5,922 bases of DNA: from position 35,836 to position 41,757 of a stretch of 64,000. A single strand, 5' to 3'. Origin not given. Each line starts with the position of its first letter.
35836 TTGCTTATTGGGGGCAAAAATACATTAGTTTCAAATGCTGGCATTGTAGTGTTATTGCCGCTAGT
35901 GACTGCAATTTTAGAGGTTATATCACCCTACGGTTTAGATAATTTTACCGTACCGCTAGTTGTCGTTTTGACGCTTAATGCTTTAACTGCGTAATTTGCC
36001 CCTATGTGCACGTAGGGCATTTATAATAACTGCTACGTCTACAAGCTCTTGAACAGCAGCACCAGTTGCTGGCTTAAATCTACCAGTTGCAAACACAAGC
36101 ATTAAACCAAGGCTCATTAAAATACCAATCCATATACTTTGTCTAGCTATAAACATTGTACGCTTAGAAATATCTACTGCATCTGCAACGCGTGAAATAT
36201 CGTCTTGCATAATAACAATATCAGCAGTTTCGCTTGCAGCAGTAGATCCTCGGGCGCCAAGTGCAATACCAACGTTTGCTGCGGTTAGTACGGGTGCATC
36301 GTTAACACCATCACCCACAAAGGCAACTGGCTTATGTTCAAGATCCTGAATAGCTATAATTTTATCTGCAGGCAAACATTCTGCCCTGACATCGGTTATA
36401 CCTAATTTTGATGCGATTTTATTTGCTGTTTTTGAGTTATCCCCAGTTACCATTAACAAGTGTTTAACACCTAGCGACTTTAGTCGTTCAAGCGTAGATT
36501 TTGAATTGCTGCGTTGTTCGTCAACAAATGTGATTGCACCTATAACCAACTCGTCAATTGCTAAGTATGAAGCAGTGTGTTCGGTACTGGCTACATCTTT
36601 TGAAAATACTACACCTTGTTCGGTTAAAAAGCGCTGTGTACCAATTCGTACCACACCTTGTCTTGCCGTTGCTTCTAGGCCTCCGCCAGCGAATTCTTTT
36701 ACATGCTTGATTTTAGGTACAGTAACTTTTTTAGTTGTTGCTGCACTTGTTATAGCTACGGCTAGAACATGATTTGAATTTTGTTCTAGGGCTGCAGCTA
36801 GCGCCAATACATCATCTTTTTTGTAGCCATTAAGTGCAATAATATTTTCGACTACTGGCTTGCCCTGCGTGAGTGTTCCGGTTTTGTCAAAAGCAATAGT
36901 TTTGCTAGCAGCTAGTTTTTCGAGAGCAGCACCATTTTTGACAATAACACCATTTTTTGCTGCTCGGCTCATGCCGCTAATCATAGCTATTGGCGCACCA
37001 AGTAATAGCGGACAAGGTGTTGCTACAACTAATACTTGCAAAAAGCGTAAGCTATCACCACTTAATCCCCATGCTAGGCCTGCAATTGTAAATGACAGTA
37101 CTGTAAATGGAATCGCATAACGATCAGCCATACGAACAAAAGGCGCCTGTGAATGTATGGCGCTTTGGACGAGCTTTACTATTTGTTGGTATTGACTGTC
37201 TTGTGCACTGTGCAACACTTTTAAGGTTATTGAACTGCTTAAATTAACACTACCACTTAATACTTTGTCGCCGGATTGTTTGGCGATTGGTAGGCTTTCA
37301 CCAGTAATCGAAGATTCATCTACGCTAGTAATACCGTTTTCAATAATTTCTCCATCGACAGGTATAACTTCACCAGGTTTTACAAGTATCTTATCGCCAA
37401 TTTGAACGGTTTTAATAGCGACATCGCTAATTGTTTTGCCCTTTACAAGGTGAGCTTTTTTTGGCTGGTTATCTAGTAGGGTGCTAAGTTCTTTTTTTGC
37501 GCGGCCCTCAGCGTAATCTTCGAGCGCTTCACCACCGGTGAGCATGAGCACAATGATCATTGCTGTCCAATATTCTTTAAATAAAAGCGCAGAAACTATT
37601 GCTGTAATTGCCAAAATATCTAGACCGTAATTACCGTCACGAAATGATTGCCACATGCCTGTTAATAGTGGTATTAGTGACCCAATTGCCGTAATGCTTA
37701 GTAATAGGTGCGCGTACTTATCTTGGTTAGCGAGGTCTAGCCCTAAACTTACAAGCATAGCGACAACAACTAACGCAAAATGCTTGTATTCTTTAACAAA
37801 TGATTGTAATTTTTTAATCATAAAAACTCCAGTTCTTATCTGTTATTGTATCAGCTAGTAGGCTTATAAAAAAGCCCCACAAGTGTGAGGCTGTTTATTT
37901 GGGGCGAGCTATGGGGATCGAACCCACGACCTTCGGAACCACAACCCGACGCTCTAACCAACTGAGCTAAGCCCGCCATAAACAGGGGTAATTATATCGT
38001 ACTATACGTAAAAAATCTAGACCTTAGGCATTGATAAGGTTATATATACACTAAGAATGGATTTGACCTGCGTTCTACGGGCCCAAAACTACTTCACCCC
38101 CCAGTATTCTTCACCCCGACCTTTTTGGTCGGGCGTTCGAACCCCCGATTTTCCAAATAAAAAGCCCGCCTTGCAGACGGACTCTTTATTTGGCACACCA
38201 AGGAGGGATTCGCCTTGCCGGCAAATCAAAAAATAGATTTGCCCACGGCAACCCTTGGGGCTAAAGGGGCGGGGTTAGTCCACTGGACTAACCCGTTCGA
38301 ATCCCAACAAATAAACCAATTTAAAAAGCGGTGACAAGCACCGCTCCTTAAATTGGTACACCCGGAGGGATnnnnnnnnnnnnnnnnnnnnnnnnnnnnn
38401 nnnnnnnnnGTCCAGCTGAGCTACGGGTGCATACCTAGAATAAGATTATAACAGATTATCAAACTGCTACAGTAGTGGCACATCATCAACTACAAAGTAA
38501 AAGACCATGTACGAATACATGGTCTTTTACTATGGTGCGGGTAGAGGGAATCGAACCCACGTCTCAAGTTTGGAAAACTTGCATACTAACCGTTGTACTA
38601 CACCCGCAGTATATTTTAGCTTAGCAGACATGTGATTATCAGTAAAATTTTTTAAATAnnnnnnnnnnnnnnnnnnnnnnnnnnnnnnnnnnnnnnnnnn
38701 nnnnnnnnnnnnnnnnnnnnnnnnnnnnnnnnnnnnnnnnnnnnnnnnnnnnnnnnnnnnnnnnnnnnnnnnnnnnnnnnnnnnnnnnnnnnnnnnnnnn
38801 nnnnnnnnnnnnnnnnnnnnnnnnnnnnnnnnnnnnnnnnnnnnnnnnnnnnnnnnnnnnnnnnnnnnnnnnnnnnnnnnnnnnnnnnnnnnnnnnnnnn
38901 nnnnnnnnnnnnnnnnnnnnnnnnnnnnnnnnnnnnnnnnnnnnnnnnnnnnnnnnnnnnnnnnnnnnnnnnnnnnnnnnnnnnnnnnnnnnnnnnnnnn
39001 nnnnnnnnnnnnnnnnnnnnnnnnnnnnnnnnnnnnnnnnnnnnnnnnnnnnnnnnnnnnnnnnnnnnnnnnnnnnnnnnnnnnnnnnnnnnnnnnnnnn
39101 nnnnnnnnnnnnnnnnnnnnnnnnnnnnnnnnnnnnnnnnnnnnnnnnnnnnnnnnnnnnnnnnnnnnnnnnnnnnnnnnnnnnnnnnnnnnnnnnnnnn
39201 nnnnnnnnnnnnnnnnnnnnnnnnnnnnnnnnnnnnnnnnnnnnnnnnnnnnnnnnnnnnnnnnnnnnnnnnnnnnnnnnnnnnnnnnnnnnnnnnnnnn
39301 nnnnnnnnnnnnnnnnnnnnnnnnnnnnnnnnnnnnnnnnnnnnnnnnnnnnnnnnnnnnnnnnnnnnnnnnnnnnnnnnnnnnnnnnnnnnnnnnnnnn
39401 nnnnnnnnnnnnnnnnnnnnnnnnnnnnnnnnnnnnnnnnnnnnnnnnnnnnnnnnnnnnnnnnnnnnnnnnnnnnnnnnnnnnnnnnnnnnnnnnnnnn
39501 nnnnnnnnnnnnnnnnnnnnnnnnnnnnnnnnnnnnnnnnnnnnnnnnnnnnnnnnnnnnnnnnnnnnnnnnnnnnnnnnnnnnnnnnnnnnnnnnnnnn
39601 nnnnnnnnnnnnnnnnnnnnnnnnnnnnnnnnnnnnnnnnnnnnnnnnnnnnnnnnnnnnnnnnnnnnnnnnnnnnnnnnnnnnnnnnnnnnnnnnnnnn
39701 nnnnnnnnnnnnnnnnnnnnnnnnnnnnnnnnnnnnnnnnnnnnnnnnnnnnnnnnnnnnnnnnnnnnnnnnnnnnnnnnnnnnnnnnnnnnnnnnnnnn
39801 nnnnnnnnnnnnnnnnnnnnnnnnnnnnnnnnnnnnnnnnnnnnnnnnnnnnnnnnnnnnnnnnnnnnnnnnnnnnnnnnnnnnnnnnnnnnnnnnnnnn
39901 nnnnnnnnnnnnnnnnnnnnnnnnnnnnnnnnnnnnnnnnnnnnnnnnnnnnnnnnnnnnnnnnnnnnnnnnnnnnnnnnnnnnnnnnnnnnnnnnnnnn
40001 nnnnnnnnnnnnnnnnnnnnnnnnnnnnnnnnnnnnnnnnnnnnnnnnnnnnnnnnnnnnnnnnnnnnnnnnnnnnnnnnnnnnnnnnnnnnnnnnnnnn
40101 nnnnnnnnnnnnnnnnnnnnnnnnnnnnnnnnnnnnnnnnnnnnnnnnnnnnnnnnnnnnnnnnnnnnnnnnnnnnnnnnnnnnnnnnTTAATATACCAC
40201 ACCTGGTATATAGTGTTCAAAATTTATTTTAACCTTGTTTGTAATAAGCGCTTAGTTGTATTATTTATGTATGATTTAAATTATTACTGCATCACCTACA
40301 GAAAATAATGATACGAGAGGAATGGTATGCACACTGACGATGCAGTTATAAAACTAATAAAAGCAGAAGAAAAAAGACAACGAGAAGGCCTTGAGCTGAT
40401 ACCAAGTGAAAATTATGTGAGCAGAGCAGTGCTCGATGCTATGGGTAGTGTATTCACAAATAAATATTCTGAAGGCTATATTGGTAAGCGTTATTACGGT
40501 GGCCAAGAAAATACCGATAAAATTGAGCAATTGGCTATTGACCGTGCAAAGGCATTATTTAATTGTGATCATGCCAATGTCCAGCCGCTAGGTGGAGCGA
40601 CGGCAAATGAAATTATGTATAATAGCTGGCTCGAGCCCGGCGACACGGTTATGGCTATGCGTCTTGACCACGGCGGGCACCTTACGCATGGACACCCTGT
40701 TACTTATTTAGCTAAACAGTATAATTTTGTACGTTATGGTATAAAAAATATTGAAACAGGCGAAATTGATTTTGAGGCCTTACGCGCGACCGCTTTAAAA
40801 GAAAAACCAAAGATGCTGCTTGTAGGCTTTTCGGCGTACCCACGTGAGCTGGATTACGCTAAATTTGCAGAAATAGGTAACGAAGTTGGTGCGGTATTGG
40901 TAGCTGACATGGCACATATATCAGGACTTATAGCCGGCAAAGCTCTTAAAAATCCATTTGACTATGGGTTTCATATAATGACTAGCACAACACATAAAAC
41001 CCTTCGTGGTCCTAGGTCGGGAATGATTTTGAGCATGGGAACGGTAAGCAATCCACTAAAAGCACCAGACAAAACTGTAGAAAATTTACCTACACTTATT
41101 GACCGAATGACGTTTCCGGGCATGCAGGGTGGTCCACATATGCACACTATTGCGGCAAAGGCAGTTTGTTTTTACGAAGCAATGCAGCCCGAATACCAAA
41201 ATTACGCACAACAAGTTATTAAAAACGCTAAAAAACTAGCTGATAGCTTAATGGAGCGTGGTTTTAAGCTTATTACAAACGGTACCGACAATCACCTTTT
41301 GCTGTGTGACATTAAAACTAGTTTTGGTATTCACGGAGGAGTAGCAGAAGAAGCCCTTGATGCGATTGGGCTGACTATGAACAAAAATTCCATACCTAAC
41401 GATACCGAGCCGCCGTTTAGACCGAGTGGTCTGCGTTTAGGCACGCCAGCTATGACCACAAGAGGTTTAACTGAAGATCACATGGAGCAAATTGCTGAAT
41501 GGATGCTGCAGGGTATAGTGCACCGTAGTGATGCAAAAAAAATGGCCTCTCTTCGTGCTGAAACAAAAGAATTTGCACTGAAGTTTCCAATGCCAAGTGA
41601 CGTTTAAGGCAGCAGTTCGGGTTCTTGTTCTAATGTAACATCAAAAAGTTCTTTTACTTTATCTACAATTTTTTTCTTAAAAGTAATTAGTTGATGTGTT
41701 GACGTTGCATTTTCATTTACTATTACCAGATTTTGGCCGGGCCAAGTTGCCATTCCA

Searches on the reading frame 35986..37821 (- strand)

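Call 21: search_protein_families(library=pfam, max_evalue=0.00001, proteins=[window:35986-37821:-])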
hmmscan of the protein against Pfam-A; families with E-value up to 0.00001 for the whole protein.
seq(612 aa): 2 families
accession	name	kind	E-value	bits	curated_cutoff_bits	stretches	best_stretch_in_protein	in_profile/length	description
PF00122.25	E1-E2_ATPase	-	1.1e-47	162.3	28.1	1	119-290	3-181/181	E1-E2 ATPase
PF00702.32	Hydrolase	-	1.7e-28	100.8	26.4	1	307-515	2-190/191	haloacid dehalogenase-like hydrolase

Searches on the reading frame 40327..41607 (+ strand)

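Call 50: search_protein_families(library=pfam, max_evalue=0.00001, proteins=[window:40327-41607:+])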
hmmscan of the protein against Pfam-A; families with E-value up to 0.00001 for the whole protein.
window:40327-41607:+ (426 aa): 2 families
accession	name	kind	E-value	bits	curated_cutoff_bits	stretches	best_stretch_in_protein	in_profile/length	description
PF00464.25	SHMT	-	2.2e-151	504.4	27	1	3-393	4-399/399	Serine hydroxymethyltransferase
PF00155.27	Aminotran_1_2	-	3.8e-07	30.1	19.7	1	77-319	60-301/361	Aminotransferase class I and II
